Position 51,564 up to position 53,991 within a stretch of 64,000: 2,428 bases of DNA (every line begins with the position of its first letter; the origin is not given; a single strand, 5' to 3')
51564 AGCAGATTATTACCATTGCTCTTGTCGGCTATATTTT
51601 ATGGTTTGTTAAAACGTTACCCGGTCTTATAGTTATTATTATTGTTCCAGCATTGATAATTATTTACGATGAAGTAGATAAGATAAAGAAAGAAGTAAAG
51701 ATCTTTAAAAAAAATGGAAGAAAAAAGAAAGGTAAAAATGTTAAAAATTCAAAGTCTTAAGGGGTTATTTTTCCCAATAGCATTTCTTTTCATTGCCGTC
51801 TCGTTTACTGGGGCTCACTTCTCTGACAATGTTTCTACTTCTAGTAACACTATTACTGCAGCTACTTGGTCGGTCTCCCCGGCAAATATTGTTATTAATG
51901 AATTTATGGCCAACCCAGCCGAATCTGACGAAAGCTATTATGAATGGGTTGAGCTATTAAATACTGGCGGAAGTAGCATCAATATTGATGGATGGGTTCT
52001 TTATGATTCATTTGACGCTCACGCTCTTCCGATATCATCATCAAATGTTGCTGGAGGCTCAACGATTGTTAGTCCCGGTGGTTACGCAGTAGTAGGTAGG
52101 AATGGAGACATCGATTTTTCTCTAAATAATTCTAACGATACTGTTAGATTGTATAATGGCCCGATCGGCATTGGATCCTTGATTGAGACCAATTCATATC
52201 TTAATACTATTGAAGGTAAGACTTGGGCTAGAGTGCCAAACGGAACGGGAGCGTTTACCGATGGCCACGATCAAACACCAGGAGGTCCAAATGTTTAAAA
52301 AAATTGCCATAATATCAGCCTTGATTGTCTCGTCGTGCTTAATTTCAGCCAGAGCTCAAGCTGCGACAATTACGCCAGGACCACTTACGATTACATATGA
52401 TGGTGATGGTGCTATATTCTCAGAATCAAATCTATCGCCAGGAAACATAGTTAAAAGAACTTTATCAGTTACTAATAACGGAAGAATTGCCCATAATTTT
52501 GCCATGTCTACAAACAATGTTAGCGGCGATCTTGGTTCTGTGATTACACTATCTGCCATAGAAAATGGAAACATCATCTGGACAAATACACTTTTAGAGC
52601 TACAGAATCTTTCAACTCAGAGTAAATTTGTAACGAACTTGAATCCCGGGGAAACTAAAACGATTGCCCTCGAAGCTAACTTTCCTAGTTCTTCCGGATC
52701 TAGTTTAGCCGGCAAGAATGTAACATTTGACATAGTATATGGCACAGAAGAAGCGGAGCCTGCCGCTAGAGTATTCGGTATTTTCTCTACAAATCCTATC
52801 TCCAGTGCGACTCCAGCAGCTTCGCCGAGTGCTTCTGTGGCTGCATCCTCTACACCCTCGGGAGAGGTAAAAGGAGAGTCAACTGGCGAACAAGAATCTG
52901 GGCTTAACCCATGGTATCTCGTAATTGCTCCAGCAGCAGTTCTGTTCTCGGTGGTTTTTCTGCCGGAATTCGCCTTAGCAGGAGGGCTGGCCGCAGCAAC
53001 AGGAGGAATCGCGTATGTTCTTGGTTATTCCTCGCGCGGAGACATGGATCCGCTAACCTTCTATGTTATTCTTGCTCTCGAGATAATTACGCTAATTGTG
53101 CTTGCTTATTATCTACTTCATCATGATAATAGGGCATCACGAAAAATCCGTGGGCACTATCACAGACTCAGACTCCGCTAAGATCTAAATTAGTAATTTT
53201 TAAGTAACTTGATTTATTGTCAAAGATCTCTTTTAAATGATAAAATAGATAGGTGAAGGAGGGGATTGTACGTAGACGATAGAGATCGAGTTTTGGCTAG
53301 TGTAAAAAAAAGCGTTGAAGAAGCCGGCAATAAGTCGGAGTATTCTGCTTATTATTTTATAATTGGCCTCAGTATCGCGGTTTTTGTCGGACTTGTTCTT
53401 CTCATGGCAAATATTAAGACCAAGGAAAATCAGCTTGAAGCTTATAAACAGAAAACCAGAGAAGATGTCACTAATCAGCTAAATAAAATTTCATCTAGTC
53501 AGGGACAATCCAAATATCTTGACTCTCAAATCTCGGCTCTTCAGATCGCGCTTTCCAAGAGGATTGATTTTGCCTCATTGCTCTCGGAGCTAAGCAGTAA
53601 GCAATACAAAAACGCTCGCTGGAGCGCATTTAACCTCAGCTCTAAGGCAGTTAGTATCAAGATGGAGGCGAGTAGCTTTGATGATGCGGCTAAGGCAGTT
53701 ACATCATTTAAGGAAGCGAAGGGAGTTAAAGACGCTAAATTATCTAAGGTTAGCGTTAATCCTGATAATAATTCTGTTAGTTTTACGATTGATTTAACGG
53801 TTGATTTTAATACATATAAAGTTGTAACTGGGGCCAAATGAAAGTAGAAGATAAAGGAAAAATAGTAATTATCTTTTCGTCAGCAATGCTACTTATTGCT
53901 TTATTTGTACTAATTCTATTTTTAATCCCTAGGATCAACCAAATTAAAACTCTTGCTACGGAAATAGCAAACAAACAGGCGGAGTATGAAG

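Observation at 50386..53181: SipW signal peptidase flanked by three SipW-cognate secreted proteins (TasA/camelysin-like, a lamin-tail-domain protein, a C-terminally anchored protein)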

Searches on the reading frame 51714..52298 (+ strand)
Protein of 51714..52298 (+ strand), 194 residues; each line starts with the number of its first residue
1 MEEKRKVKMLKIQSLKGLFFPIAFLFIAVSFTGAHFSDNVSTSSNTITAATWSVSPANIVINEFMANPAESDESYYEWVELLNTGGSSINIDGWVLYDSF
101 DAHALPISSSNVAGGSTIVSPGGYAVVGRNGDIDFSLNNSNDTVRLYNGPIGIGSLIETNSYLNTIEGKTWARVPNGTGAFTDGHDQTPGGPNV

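Call 3: search_protein_families(library=pfam, proteins=[window:51714-52298:+], max_evalue=0.1)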
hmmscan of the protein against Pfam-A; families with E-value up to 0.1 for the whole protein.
window:51714-52298:+ (194 aa): 2 families
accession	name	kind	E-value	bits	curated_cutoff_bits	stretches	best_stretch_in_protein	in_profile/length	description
PF00932.25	LTD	-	3.3e-16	60.1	34.3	1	55-148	4-96/109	Lamin Tail Domain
PF09446.15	VMA21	-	0.086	13.4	29.5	0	18-61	14-56/64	VMA21-like domain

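Call 4: search_protein_families(library=ncbifam, proteins=[window:51714-52298:+], max_evalue=0.1)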
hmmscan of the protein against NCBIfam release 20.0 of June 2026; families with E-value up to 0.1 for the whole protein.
window:51714-52298:+ (194 aa): 0 families

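Call 63: find_homologous_proteins(query=window:51738-52295:+)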
Query window:51738-52295:+ (186 aa): 21 proteins with E <= 0.001 among 106 candidates.
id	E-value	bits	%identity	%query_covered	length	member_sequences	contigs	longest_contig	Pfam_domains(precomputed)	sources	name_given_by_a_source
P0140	2.5e-117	408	100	100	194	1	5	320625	PF00932.26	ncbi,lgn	-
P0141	1.2e-80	288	70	100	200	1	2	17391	PF00932.26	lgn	-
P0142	9.1e-79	282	70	100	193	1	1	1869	PF00932.26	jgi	jgi:predicted ribosomally synthesized peptide with SipW-like signal peptide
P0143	1.8e-74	268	68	96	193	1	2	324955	PF00932.26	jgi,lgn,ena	-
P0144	2.9e-60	222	60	98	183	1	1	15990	PF00932.26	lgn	-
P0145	2.6e-59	219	56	100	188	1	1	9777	PF00932.26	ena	-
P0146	1.4e-58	216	59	98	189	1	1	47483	PF00932.26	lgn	-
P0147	7.1e-56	207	58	93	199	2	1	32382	PF00932.26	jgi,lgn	jgi:hypothetical protein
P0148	1.2e-55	207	55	98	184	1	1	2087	PF00932.26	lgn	-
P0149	1.6e-55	206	57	100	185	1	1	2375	PF00932.26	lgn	-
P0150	8.6e-49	184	53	97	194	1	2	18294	PF00932.26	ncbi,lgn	-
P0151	1.3e-46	177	53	92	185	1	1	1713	PF00932.26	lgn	-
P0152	1.1e-45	174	48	100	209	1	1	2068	PF00932.26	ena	-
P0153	6.0e-35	139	42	98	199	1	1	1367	PF00932.26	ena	-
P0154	1.1e-34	138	42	98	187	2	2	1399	PF00932.26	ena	-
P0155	2.6e-33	134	44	98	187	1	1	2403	PF00932.26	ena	-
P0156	4.0e-31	127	43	98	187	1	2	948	PF00932.26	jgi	-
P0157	6.9e-9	54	35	67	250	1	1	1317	PF00932.26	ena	-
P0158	1.0e-7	50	45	45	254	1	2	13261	PF00932.26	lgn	-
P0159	1.0e-6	47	30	78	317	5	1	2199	PF00932.26,PF03160.21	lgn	-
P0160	9.6e-6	44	40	49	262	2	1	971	PF00932.26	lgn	-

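Call 74: search_solved_structures(query=A5, max_evalue=0.1)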
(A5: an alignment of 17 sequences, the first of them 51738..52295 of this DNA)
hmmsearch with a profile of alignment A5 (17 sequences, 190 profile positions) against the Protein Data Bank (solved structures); distinct sequences matched with E-value up to 0.1: 6.
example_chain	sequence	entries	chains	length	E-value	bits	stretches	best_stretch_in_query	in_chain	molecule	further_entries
6tjh_A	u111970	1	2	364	4.7e-07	33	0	109-178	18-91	Cake9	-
6tji_A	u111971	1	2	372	4.7e-07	33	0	108-178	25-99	Cake10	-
6tjg_A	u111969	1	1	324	5e-06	29.7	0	109-178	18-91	Cake8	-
6tjf_A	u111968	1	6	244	0.00028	24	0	109-178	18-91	Cake6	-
6tje_A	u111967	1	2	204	0.0012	21.9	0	108-178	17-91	Cake5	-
6tjd_A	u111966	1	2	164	0.05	16.6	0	108-178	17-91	Cake4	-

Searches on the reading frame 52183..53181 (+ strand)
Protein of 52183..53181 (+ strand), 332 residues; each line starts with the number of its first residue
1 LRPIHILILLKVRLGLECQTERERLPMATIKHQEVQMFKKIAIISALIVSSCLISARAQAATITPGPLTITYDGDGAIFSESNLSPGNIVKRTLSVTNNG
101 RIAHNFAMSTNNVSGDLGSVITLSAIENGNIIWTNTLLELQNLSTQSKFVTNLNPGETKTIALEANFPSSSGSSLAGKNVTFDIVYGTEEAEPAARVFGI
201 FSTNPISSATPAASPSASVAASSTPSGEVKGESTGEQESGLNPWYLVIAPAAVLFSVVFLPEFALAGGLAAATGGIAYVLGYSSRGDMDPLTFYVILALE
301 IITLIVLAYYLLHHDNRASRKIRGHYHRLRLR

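Call 3: search_protein_families(library=pfam, proteins=[window:52183-53181:+], max_evalue=0.1)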
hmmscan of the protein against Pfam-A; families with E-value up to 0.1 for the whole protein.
window:52183-53181:+ (332 aa): 2 families
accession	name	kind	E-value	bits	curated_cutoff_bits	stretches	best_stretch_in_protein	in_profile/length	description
PF06280.18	fn3_5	-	0.026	15.6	27.6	1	89-170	9-83/112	Fn3-like domain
PF12389.13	Peptidase_M73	-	0.054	13.8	22.5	0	61-112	36-87/196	Camelysin metallo-endopeptidase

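Call 4: search_protein_families(library=ncbifam, proteins=[window:52183-53181:+], max_evalue=0.1)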
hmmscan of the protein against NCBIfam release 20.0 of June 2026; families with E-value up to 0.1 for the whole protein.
window:52183-53181:+ (332 aa): 1 family
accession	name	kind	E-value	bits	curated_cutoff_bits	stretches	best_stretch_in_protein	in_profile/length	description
NF046066.1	BioflmMtrxTasA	equivalog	0.048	13.1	450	0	58-106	34-82/264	biofilm matrix protein TasA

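Call 16: find_homologous_proteins(query=window:52291-53178:+)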
Query window:52291-53178:+ (296 aa): 19 proteins with E <= 0.001 among 7353 candidates.
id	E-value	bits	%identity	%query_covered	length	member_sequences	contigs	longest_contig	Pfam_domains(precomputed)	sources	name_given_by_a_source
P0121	1.9e-180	616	98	100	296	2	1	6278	-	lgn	-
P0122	4.2e-131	454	69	100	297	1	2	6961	-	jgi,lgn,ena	-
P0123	2.6e-120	419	65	100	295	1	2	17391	-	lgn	-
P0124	9.1e-118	411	64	100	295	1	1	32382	-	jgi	jgi:hypothetical protein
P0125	6.0e-116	405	63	100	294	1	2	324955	-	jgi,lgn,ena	-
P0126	7.7e-111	388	63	93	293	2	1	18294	-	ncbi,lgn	-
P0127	2.5e-103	363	58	100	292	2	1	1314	-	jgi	jgi:hypothetical protein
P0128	1.0e-91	325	53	100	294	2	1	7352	-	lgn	-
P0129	2.5e-91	324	53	100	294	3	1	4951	-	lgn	-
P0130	1.4e-90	321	54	100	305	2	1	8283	-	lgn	-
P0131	5.7e-90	319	55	93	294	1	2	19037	-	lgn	-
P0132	1.8e-87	311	52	93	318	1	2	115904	-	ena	-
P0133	5.2e-85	303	49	100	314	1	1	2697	-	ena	-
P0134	3.3e-80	287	50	92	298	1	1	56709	-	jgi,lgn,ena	-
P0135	3.5e-77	277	47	100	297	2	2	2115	-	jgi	-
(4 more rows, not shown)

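Call 27: predict_structure(alignment_id=A2)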
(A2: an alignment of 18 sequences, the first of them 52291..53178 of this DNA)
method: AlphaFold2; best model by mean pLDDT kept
length: 296 residues; sequences in the alignment: 18
mean_pLDDT: 63.2   pTM: 0.43
mean pLDDT of the five models: 63.2, 58.9, 58.3, 54.1, 51.7
residues with pLDDT >= 90: 2; 70-90: 106; 50-70: 122; < 50: 66
segments of 3 or more residues with pLDDT < 50: 17-24, 160-206, 248-250
pLDDT, mean of each block of 10 residues (from residue 1): 64 55 53 73 66 83 83 81 85 88 79 83 88 65 74 60 42 41 30 31 45 59 57 60 52 62 71 61 51 48
secondary structure, 60 per line:
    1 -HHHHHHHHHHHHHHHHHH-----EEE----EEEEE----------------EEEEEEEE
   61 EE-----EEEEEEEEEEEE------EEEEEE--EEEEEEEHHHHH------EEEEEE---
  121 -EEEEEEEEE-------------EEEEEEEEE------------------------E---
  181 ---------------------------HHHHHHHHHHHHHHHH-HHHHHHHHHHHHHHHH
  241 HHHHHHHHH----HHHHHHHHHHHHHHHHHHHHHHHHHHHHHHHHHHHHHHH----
elements in order: H2-19 E25-27 E32-36 E53-62 E68-79 E86-91 E94-100 H101-105 E112-117 E122-130 E144-152 H208-223 H225-249 H254-292

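Call 29: find_encoding_contigs(protein=P0125, flank=10000, max_places=2)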
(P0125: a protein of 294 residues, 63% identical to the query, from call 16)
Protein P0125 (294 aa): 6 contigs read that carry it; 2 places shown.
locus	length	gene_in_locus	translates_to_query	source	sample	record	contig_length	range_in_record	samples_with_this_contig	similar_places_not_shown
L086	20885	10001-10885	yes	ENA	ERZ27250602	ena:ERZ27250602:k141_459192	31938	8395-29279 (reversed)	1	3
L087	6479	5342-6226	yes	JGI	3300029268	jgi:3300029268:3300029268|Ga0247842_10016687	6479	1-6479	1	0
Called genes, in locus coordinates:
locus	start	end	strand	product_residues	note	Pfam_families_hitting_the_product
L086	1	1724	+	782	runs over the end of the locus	PF13620:CarboxypepD_reg, PF13715:CarbopepD_reg_2 (faint), PF13620:CarboxypepD_reg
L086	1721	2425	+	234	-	PF00106:adh_short, PF08659:KR (faint), PF13561:adh_short_C2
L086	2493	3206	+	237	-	PF13560:HTH_31 (weak), PF01381:HTH_3, PF12844:HTH_19 (faint), PF00011:HSP20, PF17886:ArsA_HSP20 (weak)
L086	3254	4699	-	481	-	PF12229:PG_binding_4, PF03734:YkuD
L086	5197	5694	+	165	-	PF00188:CAP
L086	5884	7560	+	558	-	PF19077:Big_13 (faint), PF17936:Big_6 (faint)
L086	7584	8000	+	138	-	PF04977:DivIC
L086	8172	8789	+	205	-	PF12389:Peptidase_M73 (weak)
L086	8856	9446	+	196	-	PF00717:Peptidase_S24 (weak)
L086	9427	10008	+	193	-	PF00932:LTD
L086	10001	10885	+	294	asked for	-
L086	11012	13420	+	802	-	PF00041:fn3 (faint), PF13290:CHB_HEX_C_1, PF16656:Pur_ac_phosph_N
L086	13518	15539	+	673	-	-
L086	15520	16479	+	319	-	-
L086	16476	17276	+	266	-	-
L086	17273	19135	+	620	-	-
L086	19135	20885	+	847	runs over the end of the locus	-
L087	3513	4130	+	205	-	PF12389:Peptidase_M73 (weak)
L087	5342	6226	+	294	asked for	-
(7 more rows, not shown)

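Call 32: fold_search(model_id=the predicted structure, library=pdb)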
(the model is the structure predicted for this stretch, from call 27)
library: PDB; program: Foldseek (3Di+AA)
matches with E <= 10: 1730; with E <= 0.001: 10
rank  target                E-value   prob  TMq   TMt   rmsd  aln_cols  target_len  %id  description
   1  8aur_A                6.7e-06  1.00  0.34  0.42   9.9       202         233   15  Cryo-EM structure of a TasA fibre (released 2022-11-30)
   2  5cl2_B                1.7e-04  1.00  0.19  0.22  11.2       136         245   14  Crystal structure of Spo0M, sporulation control protein, from Bacillus subtilis. (released 2015-12-16)
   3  7pnb_A                2.2e-04  1.00  0.24  0.33   9.6       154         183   14  Sulfolobus acidocaldarius 0406 filament. (released 2022-09-14)
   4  5cl2_A                3.1e-04  1.00  0.18  0.21  11.9       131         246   14  Crystal structure of Spo0M, sporulation control protein, from Bacillus subtilis. (released 2015-12-16)
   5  6fvi                  4.2e-04  1.00  0.23  0.43  11.8       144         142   12  ASH / PapD-like domain of human CEP192 (PapD-like domain 7) (released 2019-03-20)
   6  7fe0_A                6.2e-04  1.00  0.26  0.37   8.1       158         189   12  AvmM Catalyzes Macrocyclization in Alchivemycin A Biosynthesis (released 2021-09-01)
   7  4gej_H                6.6e-04  0.95  0.18  0.32  15.3       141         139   10  N-terminal domain of VDUP-1 (released 2013-02-27)
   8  5fqf_A                7.0e-04  1.00  0.24  0.13   8.4       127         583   11  The details of glycolipid glycan hydrolysis by the structural analysis of a family 123 glycoside hydrolase from Clostr (released 2016-03-30)
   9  7fe5_A                7.4e-04  1.00  0.26  0.38   7.3       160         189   13  AvmM Catalyzes Macrocyclization in Alchivemycin A Biosynthesis (released 2021-09-01)
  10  5fqe_A                7.8e-04  1.00  0.23  0.12   8.5       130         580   11  The details of glycolipid glycan hydrolysis by the structural analysis of a family 123 glycoside hydrolase from Clostr (released 2016-03-30)
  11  1tox_A                1.1e-03  0.99  0.25  0.15   7.6       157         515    8  DIPHTHERIA TOXIN DIMER COMPLEXED WITH NAD (released 1996-06-10)
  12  5fqg_A                1.2e-03  1.00  0.24  0.13   8.0       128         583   11  The details of glycolipid glycan hydrolysis by the structural analysis of a family 123 glycoside hydrolase from Clostr (released 2016-03-30)
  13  8rjc_5                1.2e-03  0.77  0.18  0.27  22.5       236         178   13  Structure of the rabbit 80S ribosome stalled on a 2-TMD rhodopsin intermediate in complex with Sec61-TRAP, open confor (released 2024-01-24)
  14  4ae0                  1.2e-03  1.00  0.26  0.17   7.3       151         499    9  Crystal structure of diphtheria toxin mutant CRM197 (released 2012-03-28)
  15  5fr0                  1.3e-03  1.00  0.24  0.13   8.2       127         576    9  The details of glycolipid glycan hydrolysis by the structural analysis of a family 123 glycoside hydrolase from Clostrid (released 2016-03-30)
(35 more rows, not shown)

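Call 43: search_protein_families(library=ncbifam, proteins=[L086:9427-10008:+], max_evalue=0.1)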
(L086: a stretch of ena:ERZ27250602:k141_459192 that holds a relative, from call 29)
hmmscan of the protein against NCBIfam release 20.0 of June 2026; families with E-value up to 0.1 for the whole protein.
L086:9427-10008:+ (193 aa): 2 families
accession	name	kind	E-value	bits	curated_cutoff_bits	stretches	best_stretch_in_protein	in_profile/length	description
NF033680.1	exonuc_ExeM-GG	exception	0.00095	17.3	1300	1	53-139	19-99/884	extracellular exonuclease ExeM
TIGR04088.1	cognate_SipW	domain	0.016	15.4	19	1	17-45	4-34/34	SipW-dependent-type signal peptide-containing protein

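Call 44: search_protein_families(library=pfam, proteins=[L086:9427-10008:+], max_evalue=0.01)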
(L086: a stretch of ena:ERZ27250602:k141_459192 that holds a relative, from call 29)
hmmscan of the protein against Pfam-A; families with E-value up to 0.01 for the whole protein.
L086:9427-10008:+ (193 aa): 1 family
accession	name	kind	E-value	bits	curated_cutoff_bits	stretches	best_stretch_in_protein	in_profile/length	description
PF00932.25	LTD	-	2.1e-16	60.7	34.3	1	56-161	6-107/109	Lamin Tail Domain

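Call 50: find_encoding_contigs(protein=P0123, flank=10000, max_places=1)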
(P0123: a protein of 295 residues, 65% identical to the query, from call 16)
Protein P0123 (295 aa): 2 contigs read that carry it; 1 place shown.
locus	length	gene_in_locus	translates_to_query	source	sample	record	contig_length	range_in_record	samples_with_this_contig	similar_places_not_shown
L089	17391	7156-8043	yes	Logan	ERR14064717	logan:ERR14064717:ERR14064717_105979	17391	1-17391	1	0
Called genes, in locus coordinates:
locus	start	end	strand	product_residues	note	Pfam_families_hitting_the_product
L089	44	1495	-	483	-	PF12229:PG_binding_4, PF03734:YkuD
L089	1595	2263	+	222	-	-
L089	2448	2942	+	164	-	PF00188:CAP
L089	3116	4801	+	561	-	PF19077:Big_13 (faint), PF17936:Big_6 (faint)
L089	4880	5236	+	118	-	PF04977:DivIC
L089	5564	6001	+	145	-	-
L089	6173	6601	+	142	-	-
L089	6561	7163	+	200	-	PF00932:LTD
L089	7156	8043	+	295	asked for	-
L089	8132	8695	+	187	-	-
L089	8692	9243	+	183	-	-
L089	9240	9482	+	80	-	-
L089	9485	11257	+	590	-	PF05157:MshEN, PF00437:T2SSE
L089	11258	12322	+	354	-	PF00437:T2SSE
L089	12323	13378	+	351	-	PF00482:T2SSF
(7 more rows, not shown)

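Call 72: search_protein_representatives(alignment_id=A2)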
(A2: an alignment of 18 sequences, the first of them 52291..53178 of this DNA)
Query: 18 sequences, 297 profile positions. Proteins with E-value up to 0.001 (for the whole library): 1208; up to 1e-10: 153; up to 1e-30: 42. The best 150 are listed.
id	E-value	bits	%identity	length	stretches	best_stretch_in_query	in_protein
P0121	4.6e-137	472.7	-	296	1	1-297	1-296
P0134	1.6e-124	431.6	-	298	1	1-297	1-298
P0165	1.1e-88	313.9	-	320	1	7-286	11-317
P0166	1.7e-88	313.3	-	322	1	1-294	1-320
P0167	5.7e-85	301.7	-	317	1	6-280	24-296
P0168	2.0e-84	299.9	-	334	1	4-281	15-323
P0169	2.7e-84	299.5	-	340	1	1-284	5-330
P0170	9.3e-80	284.6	-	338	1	6-276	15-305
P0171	3.5e-79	282.7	-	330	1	5-297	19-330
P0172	4.2e-78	279.2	-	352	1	7-289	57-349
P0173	3.3e-74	266.4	-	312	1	6-290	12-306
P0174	5.5e-73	262.4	-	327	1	3-293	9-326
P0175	7.2e-72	258.7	-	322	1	3-284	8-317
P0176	1.1e-71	258.1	-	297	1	1-279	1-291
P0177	5.6e-71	255.8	-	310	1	7-288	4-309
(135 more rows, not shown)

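Call 75: search_solved_structures(query=A2, max_evalue=1)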
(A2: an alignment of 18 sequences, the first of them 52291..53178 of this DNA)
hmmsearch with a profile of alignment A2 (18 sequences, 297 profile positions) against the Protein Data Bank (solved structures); distinct sequences matched with E-value up to 1: 5.
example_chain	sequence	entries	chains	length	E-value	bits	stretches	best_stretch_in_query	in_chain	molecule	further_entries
5of1_A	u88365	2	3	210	0.089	15.4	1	22-67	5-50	Spore coat-associated protein N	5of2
8aur_A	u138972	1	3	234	0.1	15.2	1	21-67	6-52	Major biofilm matrix component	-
7p4a_A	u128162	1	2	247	0.28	13.8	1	92-132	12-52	Stl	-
7zvi_A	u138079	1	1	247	0.29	13.7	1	92-132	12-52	Orf22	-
8yt8_O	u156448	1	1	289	0.61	12.7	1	157-227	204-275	Beta-dystroglycan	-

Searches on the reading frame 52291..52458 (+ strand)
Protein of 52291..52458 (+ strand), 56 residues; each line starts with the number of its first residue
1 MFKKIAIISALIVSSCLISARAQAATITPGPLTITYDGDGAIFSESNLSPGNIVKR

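Call 42: search_protein_families(library=ncbifam, proteins=[window:52291-52458:+], max_evalue=10)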
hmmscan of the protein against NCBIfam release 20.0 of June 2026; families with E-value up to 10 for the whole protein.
seq(56 aa): 3 families
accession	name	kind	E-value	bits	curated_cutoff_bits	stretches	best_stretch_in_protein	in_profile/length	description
TIGR02184.2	Myco_arth_vir_N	domain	0.041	13.9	25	1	3-19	7-23/33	MspA/MspB/MIB-like signal-anchor domain-contatining protein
NF041562.1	PraB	equivalog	0.047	13.4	120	1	2-46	4-45/163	alkane oxidation protein activator PraB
NF009070.0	PRK12405.1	subfamily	0.096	11.8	184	1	1-38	94-131/231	electron transport complex subunit RsxE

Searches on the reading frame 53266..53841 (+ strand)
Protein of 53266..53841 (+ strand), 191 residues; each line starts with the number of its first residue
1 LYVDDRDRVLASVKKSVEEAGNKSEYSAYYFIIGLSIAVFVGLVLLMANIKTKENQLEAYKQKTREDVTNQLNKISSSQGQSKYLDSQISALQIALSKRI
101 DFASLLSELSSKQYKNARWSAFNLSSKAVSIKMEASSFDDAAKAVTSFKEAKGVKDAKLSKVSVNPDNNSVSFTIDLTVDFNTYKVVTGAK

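Call 3: search_protein_families(library=pfam, proteins=[window:53266-53841:+], max_evalue=0.1)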
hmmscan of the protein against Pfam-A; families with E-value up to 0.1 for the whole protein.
window:53266-53841:+ (191 aa): 6 families
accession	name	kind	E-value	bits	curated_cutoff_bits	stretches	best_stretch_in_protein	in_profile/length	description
PF14851.11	FAM176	-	0.0022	18.2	31.5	1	23-74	18-70/152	FAM176 family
PF06398.17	Pex24p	-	0.014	14.8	26.8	1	51-149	209-295/358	Integral peroxisomal membrane peroxin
PF05859.17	Mis12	-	0.018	15.2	25.7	1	58-153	111-200/231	Mis12 protein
PF05137.18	PilN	-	0.034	14.6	22.8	1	120-178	17-77/78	Fimbrial assembly protein (PilN)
PF19442.4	CRIM1_C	-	0.045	14.2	27.2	1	22-95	29-103/130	Cysteine-rich motor neuron 1 protein C-terminal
PF09850.14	DotU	-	0.048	13.7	27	1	39-121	5-81/205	Type VI secretion system protein DotU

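Call 4: search_protein_families(library=ncbifam, proteins=[window:53266-53841:+], max_evalue=0.1)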
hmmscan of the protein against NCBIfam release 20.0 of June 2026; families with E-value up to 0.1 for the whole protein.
window:53266-53841:+ (191 aa): 2 families
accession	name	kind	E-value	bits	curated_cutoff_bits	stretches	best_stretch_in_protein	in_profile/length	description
NF045709.1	Amuc_1101_fam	equivalog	0.0022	16.9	650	1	32-172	377-520/608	Amuc_1101 family PilM-like pilus complex protein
NF005411.0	PRK06975.1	equivalog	0.014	13.8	414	1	17-98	318-399/660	fused uroporphyrinogen-III synthase HemD/membrane protein HemX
